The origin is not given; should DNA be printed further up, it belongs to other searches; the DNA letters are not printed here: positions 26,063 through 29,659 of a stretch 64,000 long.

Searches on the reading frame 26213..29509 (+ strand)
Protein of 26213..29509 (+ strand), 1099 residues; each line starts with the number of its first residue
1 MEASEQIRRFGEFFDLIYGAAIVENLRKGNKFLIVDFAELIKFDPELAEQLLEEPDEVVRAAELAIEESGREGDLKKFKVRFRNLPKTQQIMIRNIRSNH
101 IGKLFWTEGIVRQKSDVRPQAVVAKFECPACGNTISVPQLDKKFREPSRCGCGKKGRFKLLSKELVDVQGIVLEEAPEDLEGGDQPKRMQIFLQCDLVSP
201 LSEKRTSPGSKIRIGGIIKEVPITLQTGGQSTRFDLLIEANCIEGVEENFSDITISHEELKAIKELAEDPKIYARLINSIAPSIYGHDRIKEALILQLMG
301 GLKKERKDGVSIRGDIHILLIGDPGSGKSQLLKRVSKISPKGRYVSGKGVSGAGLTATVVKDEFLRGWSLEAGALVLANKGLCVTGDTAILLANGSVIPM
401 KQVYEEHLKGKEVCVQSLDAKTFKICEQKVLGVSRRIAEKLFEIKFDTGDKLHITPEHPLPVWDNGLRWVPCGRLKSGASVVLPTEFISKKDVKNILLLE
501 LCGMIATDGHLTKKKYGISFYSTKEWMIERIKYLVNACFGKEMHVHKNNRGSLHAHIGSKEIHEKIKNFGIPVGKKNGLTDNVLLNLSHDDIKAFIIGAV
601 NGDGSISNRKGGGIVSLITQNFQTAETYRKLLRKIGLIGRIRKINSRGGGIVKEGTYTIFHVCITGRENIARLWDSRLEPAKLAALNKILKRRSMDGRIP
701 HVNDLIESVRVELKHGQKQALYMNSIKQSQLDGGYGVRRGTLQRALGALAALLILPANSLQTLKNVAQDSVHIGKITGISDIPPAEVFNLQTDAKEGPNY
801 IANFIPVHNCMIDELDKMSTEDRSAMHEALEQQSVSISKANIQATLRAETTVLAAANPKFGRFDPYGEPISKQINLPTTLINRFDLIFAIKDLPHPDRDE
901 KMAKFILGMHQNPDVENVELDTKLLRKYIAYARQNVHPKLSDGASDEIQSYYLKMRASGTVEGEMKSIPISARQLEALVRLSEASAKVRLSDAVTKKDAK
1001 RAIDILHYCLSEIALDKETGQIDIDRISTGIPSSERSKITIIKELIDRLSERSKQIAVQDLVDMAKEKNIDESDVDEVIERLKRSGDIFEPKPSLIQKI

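Call 32: search_protein_families(library=pfam, proteins=[window:26213-29509:+], max_evalue=0.001)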
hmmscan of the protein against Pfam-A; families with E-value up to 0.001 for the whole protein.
window:26213-29509:+ (1099 aa): 9 families
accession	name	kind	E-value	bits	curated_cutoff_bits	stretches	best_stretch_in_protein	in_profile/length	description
PF00493.29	MCM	-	2.5e-86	288.9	23.3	2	260-384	2-126/224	MCM P-loop domain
PF17855.7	MCM_lid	-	1.5e-28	99.5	27.4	1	924-1009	2-86/87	MCM AAA-lid domain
PF17207.9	MCM_OB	-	5e-22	78.4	24.8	1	93-221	2-125/126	MCM OB domain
PF14528.11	LAGLIDADG_3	-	2.4e-14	53.8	22.5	1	592-673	3-77/82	LAGLIDADG-like domain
PF14551.11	MCM_N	-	2e-09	38.2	24.9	1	12-84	15-95/95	MCM N-terminal domain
PF14890.11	Intein_splicing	-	2.4e-09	37.6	35.8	1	392-809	3-155/155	Intein splicing domain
PF01078.27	Mg_chelatase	-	4.8e-09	36.3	20.3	0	303-341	10-48/207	Magnesium chelatase, subunit ChlI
PF21120.3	MCM_WH_arc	-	0.00011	22.6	26.1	1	1038-1092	2-58/63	Archaeal MCM, winged-helix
PF07728.20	AAA_5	-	0.0005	20.5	22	0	317-339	1-23/139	AAA domain (dynein-related subfamily)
